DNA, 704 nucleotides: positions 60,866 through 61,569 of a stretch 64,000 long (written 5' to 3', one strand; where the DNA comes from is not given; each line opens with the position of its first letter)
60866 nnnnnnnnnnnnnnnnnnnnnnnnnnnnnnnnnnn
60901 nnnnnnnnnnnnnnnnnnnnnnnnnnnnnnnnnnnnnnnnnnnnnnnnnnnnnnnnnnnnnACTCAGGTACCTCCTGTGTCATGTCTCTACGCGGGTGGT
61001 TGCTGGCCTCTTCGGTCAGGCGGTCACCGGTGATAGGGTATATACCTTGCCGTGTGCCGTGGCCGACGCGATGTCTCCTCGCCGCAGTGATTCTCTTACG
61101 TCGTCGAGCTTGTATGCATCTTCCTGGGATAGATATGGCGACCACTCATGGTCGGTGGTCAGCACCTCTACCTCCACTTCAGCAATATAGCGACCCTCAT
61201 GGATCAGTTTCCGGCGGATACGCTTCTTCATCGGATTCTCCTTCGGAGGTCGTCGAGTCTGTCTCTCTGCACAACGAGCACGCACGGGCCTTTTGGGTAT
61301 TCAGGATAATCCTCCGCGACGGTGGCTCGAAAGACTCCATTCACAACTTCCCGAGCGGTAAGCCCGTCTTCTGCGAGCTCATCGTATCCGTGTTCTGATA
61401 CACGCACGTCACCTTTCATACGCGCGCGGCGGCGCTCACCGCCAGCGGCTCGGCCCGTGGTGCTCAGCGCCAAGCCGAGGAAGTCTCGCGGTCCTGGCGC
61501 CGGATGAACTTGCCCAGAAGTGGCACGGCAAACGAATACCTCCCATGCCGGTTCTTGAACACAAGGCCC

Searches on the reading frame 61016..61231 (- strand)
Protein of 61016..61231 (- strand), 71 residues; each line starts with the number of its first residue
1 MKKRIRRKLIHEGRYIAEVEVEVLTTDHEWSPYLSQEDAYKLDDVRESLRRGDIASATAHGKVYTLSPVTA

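Call 7: search_protein_families(library=pfam, proteins=[window:61016-61231:-], max_evalue=0.01)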
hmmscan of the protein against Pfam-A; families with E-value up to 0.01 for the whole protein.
window:61016-61231:- (71 aa): 0 families

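Call 8: search_protein_families(library=ncbifam, proteins=[window:61016-61231:-], max_evalue=0.01)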
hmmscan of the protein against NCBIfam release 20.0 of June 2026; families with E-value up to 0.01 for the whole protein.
window:61016-61231:- (71 aa): 0 families
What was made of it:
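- On Orc1/Cdc6 initiators: No such Pfam or NCBIfam hit (calls 7, 8).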

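Call 9: search_protein_families(library=padloc, proteins=[window:61016-61231:-], max_evalue=0.01)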
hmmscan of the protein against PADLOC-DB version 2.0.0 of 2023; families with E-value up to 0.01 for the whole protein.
window:61016-61231:- (71 aa): 0 families

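Call 30: search_protein_families(library=phrogs, proteins=[window:61016-61231:-], max_evalue=0.01)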
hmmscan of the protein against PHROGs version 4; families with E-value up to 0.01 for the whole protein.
window:61016-61231:- (71 aa): 0 families
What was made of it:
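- On DUF4258-type toxin-antitoxin pair: The antitoxin-like ORF is intact but matches no family (calls 7, 8, 30).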

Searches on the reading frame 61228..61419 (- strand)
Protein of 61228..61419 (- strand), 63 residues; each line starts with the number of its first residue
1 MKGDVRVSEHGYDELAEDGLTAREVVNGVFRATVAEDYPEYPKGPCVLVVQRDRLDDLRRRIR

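Call 7: search_protein_families(library=pfam, proteins=[window:61228-61419:-], max_evalue=0.01)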
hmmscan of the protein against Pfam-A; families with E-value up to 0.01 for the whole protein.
window:61228-61419:- (63 aa): 1 family
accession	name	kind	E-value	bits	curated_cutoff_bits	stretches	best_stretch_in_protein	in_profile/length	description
PF14076.12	DUF4258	-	1.9e-06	28.5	25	1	8-54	2-48/71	Domain of unknown function (DUF4258)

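Call 8: search_protein_families(library=ncbifam, proteins=[window:61228-61419:-], max_evalue=0.01)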
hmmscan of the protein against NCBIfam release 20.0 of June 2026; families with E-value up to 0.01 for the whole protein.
window:61228-61419:- (63 aa): 0 families

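Call 9: search_protein_families(library=padloc, proteins=[window:61228-61419:-], max_evalue=0.01)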
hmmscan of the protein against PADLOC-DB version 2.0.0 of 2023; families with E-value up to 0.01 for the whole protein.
window:61228-61419:- (63 aa): 0 families

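Call 30: search_protein_families(library=phrogs, proteins=[window:61228-61419:-], max_evalue=0.01)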
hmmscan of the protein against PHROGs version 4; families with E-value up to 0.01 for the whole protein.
window:61228-61419:- (63 aa): 0 families
